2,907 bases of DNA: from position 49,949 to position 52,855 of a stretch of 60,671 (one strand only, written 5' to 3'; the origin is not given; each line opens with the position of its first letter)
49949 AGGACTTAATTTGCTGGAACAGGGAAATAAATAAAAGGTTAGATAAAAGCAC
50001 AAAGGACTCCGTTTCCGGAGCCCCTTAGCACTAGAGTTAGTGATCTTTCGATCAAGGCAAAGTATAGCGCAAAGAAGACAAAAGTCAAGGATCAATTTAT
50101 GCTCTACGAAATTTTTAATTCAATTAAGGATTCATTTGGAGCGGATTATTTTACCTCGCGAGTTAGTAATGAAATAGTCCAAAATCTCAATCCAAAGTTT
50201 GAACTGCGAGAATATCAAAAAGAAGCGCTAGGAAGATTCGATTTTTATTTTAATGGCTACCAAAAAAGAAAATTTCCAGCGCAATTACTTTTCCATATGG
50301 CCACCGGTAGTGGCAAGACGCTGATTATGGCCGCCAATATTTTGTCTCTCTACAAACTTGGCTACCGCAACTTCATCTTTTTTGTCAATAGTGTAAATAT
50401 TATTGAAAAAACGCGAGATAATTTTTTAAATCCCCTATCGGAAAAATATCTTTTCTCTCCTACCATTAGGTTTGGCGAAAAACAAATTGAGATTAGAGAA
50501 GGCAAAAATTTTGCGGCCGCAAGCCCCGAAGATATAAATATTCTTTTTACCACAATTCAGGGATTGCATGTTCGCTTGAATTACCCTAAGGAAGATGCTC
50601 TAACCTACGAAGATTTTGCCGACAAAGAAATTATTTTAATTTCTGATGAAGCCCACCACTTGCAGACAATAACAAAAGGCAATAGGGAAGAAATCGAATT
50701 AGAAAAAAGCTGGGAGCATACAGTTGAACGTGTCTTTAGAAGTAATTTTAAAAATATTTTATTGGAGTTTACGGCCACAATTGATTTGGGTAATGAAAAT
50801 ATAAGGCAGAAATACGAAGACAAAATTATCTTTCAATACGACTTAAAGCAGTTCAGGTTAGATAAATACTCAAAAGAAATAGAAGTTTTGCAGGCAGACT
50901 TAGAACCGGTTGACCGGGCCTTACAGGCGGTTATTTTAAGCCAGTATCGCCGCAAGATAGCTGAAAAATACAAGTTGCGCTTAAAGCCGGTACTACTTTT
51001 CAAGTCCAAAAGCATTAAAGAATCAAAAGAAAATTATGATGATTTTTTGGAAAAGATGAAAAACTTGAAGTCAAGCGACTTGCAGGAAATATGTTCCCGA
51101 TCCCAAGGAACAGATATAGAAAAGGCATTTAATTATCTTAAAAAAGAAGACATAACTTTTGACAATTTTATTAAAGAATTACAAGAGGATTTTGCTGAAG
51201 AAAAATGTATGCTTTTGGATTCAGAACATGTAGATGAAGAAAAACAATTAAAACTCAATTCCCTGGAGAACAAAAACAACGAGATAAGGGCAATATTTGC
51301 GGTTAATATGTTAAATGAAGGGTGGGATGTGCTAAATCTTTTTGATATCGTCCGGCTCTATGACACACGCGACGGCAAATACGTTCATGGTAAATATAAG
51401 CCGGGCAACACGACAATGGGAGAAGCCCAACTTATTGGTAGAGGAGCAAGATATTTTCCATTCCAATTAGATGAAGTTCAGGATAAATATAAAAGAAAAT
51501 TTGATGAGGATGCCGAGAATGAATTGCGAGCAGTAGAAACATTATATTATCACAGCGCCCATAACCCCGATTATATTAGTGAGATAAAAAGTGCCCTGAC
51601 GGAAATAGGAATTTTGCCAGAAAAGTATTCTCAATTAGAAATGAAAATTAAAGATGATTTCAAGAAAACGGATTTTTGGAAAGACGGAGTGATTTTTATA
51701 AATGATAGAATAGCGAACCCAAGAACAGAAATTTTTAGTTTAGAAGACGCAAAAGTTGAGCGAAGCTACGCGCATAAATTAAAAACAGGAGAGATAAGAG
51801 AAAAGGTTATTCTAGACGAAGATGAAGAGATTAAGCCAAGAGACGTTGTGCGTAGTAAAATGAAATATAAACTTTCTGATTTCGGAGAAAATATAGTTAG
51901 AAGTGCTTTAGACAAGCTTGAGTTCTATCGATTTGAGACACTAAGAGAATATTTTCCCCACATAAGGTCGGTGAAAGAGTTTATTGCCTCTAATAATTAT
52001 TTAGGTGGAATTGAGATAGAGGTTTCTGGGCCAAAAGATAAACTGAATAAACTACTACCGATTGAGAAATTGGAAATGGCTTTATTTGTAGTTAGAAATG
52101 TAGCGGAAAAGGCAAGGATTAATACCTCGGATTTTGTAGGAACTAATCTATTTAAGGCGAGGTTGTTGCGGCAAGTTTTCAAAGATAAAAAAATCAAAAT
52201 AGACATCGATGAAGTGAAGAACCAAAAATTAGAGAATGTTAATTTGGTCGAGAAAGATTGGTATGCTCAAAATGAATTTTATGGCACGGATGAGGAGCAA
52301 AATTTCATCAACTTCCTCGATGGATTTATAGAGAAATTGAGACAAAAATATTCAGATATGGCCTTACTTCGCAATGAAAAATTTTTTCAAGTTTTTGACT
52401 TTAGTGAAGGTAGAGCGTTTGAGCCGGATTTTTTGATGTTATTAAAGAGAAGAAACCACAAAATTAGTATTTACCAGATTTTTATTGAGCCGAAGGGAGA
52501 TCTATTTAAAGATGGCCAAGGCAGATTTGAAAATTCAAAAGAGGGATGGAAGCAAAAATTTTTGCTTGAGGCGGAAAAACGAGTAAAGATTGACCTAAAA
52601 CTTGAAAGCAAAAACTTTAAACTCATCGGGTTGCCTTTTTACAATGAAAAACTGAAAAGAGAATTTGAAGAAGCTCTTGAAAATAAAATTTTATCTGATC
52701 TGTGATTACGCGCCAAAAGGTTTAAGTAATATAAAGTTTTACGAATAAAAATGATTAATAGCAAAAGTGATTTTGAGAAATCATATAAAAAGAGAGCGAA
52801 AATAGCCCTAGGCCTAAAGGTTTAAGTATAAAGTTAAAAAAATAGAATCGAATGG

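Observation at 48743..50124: Three direct copies of the first 26 nt of res delimit gene cassettes and create overlapping mini-ORFs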

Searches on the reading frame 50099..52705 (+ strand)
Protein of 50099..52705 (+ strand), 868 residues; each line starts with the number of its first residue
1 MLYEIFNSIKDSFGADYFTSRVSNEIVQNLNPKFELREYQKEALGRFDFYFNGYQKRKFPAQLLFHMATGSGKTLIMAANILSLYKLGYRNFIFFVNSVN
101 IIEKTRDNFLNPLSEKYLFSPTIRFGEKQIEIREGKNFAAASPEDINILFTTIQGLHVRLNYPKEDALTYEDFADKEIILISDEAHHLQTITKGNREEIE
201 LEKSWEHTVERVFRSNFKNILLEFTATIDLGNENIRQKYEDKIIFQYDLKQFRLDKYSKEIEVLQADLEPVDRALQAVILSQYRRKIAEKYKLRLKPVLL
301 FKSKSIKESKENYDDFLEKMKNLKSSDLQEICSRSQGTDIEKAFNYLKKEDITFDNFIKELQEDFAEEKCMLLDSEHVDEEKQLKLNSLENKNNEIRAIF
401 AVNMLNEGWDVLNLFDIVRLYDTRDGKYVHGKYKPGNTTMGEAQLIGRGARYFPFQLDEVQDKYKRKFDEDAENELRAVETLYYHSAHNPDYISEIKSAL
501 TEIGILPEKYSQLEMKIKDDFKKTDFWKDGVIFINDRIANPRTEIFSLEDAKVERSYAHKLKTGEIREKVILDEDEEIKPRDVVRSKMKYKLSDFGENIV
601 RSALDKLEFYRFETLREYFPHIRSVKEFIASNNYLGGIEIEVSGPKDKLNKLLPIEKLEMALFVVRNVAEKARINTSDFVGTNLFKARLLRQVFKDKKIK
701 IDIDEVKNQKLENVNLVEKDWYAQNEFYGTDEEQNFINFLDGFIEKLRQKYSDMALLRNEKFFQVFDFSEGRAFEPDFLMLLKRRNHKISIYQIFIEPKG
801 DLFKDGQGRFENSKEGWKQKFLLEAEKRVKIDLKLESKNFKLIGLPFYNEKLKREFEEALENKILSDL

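Call 6: search_protein_families(library=pfam, proteins=[window:50099-52705:+], max_evalue=0.01)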
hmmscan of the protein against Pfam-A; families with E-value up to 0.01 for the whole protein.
window:50099-52705:+ (868 aa): 2 families
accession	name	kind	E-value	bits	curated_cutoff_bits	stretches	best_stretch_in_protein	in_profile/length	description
PF04851.21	ResIII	-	1.4e-28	100.3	22.5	1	33-228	1-162/164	Type III restriction enzyme, res subunit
PF00270.35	DEAD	-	2.3e-05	24.6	26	1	63-229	17-161/167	DEAD/DEAH box helicase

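Call 7: search_protein_families(library=padloc, proteins=[window:50099-52705:+], max_evalue=0.01)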
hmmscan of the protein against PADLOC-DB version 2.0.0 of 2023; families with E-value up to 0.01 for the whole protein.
window:50099-52705:+ (868 aa): 1 family
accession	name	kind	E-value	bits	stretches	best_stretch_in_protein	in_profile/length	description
PDLC03651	REase_III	-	4e-133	443.4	1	30-864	32-860/873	Type III restriction enzyme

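Call 8: find_homologous_proteins(query=window:50099-52705:+, max_evalue=1e-20)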
Query window:50099-52705:+ (868 aa): 8000 proteins with E <= 1e-20 among 8000 candidates; the best 120 are listed.
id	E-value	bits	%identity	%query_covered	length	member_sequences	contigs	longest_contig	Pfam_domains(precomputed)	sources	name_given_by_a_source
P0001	0.0e+0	1908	100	100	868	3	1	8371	PF00270.36,PF27365.1,PF27159.1,PF04851.22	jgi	-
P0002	0.0e+0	1605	81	100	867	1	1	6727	PF00270.36,PF27365.1,PF27159.1,PF04851.22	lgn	-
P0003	0.0e+0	1583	82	100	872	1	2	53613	PF00270.36,PF27365.1,PF18766.8,PF27159.1,PF04851.22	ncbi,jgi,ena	-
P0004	0.0e+0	1577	80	100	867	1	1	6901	PF00270.36,PF27365.1,PF18766.8,PF27159.1,PF04851.22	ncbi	-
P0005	0.0e+0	1577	81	100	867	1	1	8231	PF00270.36,PF27365.1,PF18766.8,PF27159.1,PF04851.22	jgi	-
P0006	0.0e+0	1574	81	100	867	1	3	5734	PF00270.36,PF27365.1,PF27159.1,PF04851.22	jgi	jgi:type III restriction enzyme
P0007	0.0e+0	1573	81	100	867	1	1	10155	PF00270.36,PF27365.1,PF27159.1,PF04851.22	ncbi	-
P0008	0.0e+0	1571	81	100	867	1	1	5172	PF00270.36,PF27365.1,PF27159.1,PF04851.22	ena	-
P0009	0.0e+0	1570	81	100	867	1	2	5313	PF00270.36,PF27365.1,PF18766.8,PF27159.1,PF04851.22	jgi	-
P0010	0.0e+0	1569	81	100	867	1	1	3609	PF00270.36,PF27365.1,PF18766.8,PF27159.1,PF04851.22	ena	-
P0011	0.0e+0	1569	81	100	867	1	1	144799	PF00270.36,PF27365.1,PF27159.1,PF04851.22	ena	-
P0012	0.0e+0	1568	81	100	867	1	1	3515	PF00270.36,PF27365.1,PF27159.1,PF04851.22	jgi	-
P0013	0.0e+0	1564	80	100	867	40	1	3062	PF27365.1,PF27159.1,PF04851.22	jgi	-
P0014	0.0e+0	1564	81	100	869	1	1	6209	PF00270.36,PF27365.1,PF27159.1,PF04851.22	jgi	jgi:type III restriction enzyme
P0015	0.0e+0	1563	81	100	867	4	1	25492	PF27365.1,PF27159.1,PF04851.22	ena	-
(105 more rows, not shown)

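Call 10: find_related_loci(query=window:50099-52705:+, collection=genome_contigs, flank=10000)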
Query window:50099-52705:+ (868 aa) in genome_contigs; peptide patterns used: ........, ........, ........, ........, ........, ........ (x = any residue, [..] = any of these).
243 stretches matched a pattern; 35 encode a relative of the query (tblastn E <= 1e-3); 35 distinct loci.
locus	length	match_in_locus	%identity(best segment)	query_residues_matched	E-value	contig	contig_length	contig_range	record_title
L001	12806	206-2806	80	1-866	0e+0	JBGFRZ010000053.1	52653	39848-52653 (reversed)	MAG: Ignavibacteria bacterium isolate BA1A30.2019.Bin.46 NODE_355_length_52653_cov_12.335281, whole genome shotgun seque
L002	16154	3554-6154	79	1-866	0e+0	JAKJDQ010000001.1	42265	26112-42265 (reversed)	MAG: Patescibacteria group bacterium isolate UR.bin45 UR_contig_1873, whole genome shotgun sequence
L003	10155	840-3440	81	1-866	0e+0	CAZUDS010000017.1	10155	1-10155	MAG TPA_asm: uncultured Candidatus Saccharibacteria bacterium isolate binchicken_co247_5 genome assembly, contig: NODE_4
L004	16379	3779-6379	79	1-866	0e+0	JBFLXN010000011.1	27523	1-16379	MAG: Candidatus Edwardsbacteria bacterium isolate MAG059 MAG059_11, whole genome shotgun sequence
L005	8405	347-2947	80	1-866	0e+0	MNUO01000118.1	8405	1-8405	MAG: Candidatus Desantisbacteria bacterium CG1_02_38_46 cg1_0.2_scaffold_18467_c, whole genome shotgun sequence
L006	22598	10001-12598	79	1-866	0e+0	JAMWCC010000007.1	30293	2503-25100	MAG: Candidatus Omnitrophota bacterium isolate DRTY-6.bins.107.201705 NODE_3673_length_30293_cov_1.13694, whole genome s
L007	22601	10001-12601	78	1-866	0e+0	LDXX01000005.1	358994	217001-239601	MAG: Candidatus Kryptonium thompsonii isolate JGI-4 2599192411, whole genome shotgun sequence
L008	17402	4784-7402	76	1-866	0e+0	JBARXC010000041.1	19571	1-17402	MAG: bacterium isolate MFD12922_ilm_asm_bin33 k127_162786, whole genome shotgun sequence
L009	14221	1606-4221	76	1-866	0e+0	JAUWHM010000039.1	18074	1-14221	MAG: Nitrospirota bacterium isolate CSMAG_2268 CSMAG_2268_k141_55388_length_18074_cov_5.8608, whole genome shotgun seque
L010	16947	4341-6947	77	1-866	0e+0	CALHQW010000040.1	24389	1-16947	MAG: uncultured bacterium isolate S1_Bin_METABAT__176_1 genome assembly, contig: c_000000140903, whole genome shotgun se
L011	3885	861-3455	76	1-859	0e+0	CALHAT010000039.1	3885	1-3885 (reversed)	MAG: Candidatus Pacebacteria bacterium isolate H1_Bin_METABAT__85_sub_1 genome assembly, contig: c_000000369791, whole g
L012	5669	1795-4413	73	1-866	0e+0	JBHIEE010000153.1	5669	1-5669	MAG: Candidatus Aminicenantia bacterium isolate b3.sp2_bin.19 NODE_6030_length_5669_cov_8.186142, whole genome shotgun s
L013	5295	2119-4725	72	1-866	0e+0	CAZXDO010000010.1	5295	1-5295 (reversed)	MAG TPA_asm: uncultured Candidatus Saccharibacteria bacterium isolate SRP067234_co1_334 genome assembly, contig: k99_866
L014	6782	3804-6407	72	1-861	0e+0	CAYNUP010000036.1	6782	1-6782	MAG TPA_asm: uncultured bacterium isolate SRP231805_co4_9 genome assembly, contig: k141_72869, whole genome shotgun sequ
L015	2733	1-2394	79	70-866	0e+0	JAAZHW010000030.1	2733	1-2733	MAG: Parcubacteria group bacterium isolate AS16jrsBPLL_9 13047_AS16, whole genome shotgun sequence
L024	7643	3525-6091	73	1-865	0e+0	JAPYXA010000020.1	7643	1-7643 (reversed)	MAG: Candidatus Paceibacterota bacterium isolate RSWP22 scaffold_1821_c1, whole genome shotgun sequence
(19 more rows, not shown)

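Call 24: find_related_loci(query=window:50099-52705:+, collection=metagenome_contigs, flank=7000)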
Query window:50099-52705:+ (868 aa) in metagenome_contigs; peptide patterns used: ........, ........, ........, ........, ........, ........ (x = any residue, [..] = any of these).
599 stretches matched a pattern (row limit reached: there are more); 214 encode a relative of the query (tblastn E <= 1e-3); the best 80 are kept; 80 distinct loci.
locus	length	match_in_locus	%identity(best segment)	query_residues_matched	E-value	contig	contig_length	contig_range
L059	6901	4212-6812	80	1-866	0e+0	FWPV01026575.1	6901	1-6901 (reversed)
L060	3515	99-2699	81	1-866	0e+0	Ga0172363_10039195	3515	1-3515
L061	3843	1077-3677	81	1-866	0e+0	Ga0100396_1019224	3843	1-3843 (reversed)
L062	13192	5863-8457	79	1-864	0e+0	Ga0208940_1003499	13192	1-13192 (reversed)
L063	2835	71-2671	80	1-866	0e+0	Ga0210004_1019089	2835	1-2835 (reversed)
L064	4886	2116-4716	80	1-866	0e+0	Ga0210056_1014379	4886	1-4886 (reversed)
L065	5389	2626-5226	80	1-866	0e+0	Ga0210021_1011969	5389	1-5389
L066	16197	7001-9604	80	1-866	0e+0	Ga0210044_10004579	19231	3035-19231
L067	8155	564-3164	79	1-866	0e+0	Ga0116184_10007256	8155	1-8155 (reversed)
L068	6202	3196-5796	79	1-866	0e+0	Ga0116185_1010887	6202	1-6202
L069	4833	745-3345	79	1-866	0e+0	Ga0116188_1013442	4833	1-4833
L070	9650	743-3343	78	1-866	0e+0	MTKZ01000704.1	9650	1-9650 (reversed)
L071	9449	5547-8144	79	1-865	0e+0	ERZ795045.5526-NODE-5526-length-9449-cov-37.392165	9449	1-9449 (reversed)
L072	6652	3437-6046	77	1-866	0e+0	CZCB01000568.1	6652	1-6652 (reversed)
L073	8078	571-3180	77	1-866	0e+0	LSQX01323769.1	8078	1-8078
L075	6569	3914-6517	77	1-866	0e+0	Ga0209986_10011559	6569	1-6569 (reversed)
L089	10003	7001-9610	77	1-866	0e+0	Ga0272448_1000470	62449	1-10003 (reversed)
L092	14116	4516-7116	78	1-866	0e+0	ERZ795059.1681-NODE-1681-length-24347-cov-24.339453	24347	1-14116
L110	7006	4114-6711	76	1-865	0e+0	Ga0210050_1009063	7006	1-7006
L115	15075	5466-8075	74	1-866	0e+0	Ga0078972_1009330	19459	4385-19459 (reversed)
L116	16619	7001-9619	75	1-866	0e+0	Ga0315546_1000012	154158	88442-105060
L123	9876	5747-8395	74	1-866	0e+0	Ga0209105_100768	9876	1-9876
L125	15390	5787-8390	73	1-866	0e+0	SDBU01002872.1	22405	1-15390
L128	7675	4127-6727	74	1-866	0e+0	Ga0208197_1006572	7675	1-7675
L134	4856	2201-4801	73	1-866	0e+0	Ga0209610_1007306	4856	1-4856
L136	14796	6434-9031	73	1-865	0e+0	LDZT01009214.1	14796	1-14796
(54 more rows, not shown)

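Call 54: search_protein_families(library=pfam, proteins=[L115:4430-5485:+, L128:3360-4124:+, L089:4697-6994:+, L115:3542-4390:+, L136:5565-6434:+, L024:1994-3520:+, L125:1418-2848:+, L116:5068-5943:+, L123:5175-5744:+], max_evalue=0.001)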
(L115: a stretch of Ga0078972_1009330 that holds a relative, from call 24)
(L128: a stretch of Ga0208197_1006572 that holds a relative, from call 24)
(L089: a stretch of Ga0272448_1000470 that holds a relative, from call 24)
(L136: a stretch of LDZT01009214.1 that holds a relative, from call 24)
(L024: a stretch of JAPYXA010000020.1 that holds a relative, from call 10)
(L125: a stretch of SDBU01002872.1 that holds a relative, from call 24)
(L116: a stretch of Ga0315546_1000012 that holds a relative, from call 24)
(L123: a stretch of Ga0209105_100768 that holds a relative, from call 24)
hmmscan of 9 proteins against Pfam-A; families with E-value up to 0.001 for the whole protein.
L115:4430-5485:+ (351 aa): 3 families
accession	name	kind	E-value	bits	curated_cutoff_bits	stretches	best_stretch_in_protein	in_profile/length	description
PF13310.11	Virulence_RhuM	-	1.4e-23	83.9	33.7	1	76-148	3-81/252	Virulence protein RhuM family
PF02661.23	Fic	-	7.5e-11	43.2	24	1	217-296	6-93/93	Fic/DOC family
PF02498.22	Bro-N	-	0.00048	21.1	25.6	0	35-121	8-93/96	BRO family, N-terminal domain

L128:3360-4124:+ (254 aa): 0 families

L089:4697-6994:+ (765 aa): 1 family
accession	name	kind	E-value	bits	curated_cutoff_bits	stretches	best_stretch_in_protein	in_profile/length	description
PF13166.12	AAA_13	-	6e-127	425.7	36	1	11-745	2-711/713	AAA domain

L115:3542-4390:+ (282 aa): 1 family
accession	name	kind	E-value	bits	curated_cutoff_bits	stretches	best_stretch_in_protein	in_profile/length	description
PF14355.11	Abi_C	-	1.1e-16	61.1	24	1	191-266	2-82/83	Abortive infection C-terminus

L136:5565-6434:+ (289 aa): 1 family
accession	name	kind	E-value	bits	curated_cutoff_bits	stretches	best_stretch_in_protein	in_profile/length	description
PF04326.19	SLFN_AlbA_2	-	3.8e-21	76.2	25.3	1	24-149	1-117/118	Schlafen, AlbA_2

L024:1994-3520:+ (508 aa): 4 families
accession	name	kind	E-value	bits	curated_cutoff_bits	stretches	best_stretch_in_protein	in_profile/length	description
PF13173.12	AAA_14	-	1.4e-21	77.3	27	1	63-209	3-128/129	AAA domain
PF13635.12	DUF4143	-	5.8e-05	23.3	28.1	1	314-456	10-157/160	Domain of unknown function (DUF4143)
PF00931.28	NB-ARC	-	0.00028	20.7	23.5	1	60-175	17-132/248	NB-ARC domain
PF13034.12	DUF3895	-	0.00049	20.7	25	0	299-369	2-70/77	Protein of unknown function (DUF3895)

L125:1418-2848:+ (476 aa): 0 families

L116:5068-5943:+ (291 aa): 1 family
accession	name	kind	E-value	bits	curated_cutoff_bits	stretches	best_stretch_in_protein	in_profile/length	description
PF02086.21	MethyltransfD12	-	7.8e-19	68.8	22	1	16-255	1-242/253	D12 class N6 adenine-specific DNA methyltransferase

L123:5175-5744:+ (189 aa): 0 families

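Call 55: search_protein_families(library=pfam, proteins=[L125:3867-4880:+, L062:2899-5856:+, L012:608-1786:+, L013:1371-2111:+, L065:1959-2540:+, L075:2265-3911:+, L092:3172-4512:+, L010:2651-4339:+, L110:2308-4110:+, L134:1444-2199:+], max_evalue=0.001)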
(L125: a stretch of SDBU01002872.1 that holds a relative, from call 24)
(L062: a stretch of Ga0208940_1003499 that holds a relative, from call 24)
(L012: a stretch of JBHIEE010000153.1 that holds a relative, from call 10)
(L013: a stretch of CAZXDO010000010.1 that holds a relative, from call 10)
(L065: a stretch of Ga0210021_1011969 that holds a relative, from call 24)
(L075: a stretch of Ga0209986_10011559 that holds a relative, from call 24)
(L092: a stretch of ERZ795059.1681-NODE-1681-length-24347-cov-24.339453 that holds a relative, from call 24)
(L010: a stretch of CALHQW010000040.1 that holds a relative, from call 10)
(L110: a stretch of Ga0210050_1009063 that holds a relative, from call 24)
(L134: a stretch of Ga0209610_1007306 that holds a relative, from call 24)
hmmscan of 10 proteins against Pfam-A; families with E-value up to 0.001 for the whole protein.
L125:3867-4880:+ (337 aa): 0 families

L062:2899-5856:+ (985 aa): 2 families
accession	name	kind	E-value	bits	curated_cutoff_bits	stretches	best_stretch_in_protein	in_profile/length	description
PF13476.12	AAA_23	-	2.3e-08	35.3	27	1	304-508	1-201/201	AAA domain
PF13304.12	AAA_21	-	8.3e-05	23.2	27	0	553-911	57-303/304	AAA domain, putative AbiEii toxin, Type IV TA system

L012:608-1786:+ (392 aa): 3 families
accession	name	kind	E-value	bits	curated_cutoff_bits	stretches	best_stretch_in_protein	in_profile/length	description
PF13784.11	Fic_N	-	2.2e-20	72.9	26.7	1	54-132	3-81/82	Fic/DOC family N-terminal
PF02661.23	Fic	-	4e-17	63.3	24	1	140-244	2-93/93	Fic/DOC family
PF11972.14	HTH_13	-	0.00028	21.3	26.1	1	329-379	3-49/54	HTH DNA binding domain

L013:1371-2111:+ (246 aa): 0 families

L065:1959-2540:+ (193 aa): 1 family
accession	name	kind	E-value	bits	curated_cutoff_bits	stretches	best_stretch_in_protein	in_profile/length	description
PF01936.24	NYN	-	1.3e-16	61.8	24.2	1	25-163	5-136/145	NYN domain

L075:2265-3911:+ (548 aa): 7 families
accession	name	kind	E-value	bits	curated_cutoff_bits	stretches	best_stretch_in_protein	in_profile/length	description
PF13175.12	AAA_15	-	5.5e-39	135.3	32.1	1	1-334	1-374/374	AAA ATPase domain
PF13304.12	AAA_21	-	1.4e-23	84.9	27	1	26-335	3-304/304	AAA domain, putative AbiEii toxin, Type IV TA system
PF20469.4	OLD-like_TOPRIM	-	1.7e-16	61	23.2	1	387-454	1-67/67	Overcoming lysogenization defect protein-like, TOPRIM domain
PF13476.12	AAA_23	-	8.4e-10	40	27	1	5-186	1-151/201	AAA domain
PF02463.25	SMC_N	-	7.8e-09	35.7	40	1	3-335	2-203/220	RecF/RecN/SMC N terminal domain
PF11398.14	DUF2813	-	1.5e-06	28.3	21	1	1-80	1-84/372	Protein of unknown function (DUF2813)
PF11536.14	DUF3226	-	0.00037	20.8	27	1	390-483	1-95/208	Protein of unknown function (DUF3226)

L092:3172-4512:+ (446 aa): 2 families
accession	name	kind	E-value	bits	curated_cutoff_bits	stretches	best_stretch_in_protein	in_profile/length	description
PF18134.7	AGS_C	-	1.9e-14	54.2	26.7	1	372-445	49-128/129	Adenylyl/Guanylyl and SMODS C-terminal sensor domain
PF18144.7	SMODS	-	1.3e-07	32.4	26.5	1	10-145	7-142/164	Second Messenger Oligonucleotide or Dinucleotide Synthetase domain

L010:2651-4339:+ (562 aa): 2 families
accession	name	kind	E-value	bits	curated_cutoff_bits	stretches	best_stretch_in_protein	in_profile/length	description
PF10592.14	AIPR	-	5.7e-49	167.9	25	1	238-531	1-300/308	AIPR protein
PF22879.1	AIPR_N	-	0.00017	22.1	28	1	51-151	29-128/151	Abortive infection phage resistance protein N-terminal domain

L110:2308-4110:+ (600 aa): 4 families
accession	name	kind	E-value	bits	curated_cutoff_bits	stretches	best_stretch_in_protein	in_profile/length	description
PF13175.12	AAA_15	-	1.4e-21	78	32.1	1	3-368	1-374/374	AAA ATPase domain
PF13304.12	AAA_21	-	6.6e-16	59.7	27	1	33-369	2-304/304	AAA domain, putative AbiEii toxin, Type IV TA system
PF20469.4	OLD-like_TOPRIM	-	5.6e-08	33.6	23.2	1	417-478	5-67/67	Overcoming lysogenization defect protein-like, TOPRIM domain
PF02463.25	SMC_N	-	6.1e-05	23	40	1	5-51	2-45/220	RecF/RecN/SMC N terminal domain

L134:1444-2199:+ (251 aa): 1 family
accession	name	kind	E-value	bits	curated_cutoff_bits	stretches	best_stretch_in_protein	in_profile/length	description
PF08843.17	AbiEii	-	2.1e-25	90.5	22.5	1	31-198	2-177/238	Nucleotidyl transferase AbiEii toxin, Type IV TA system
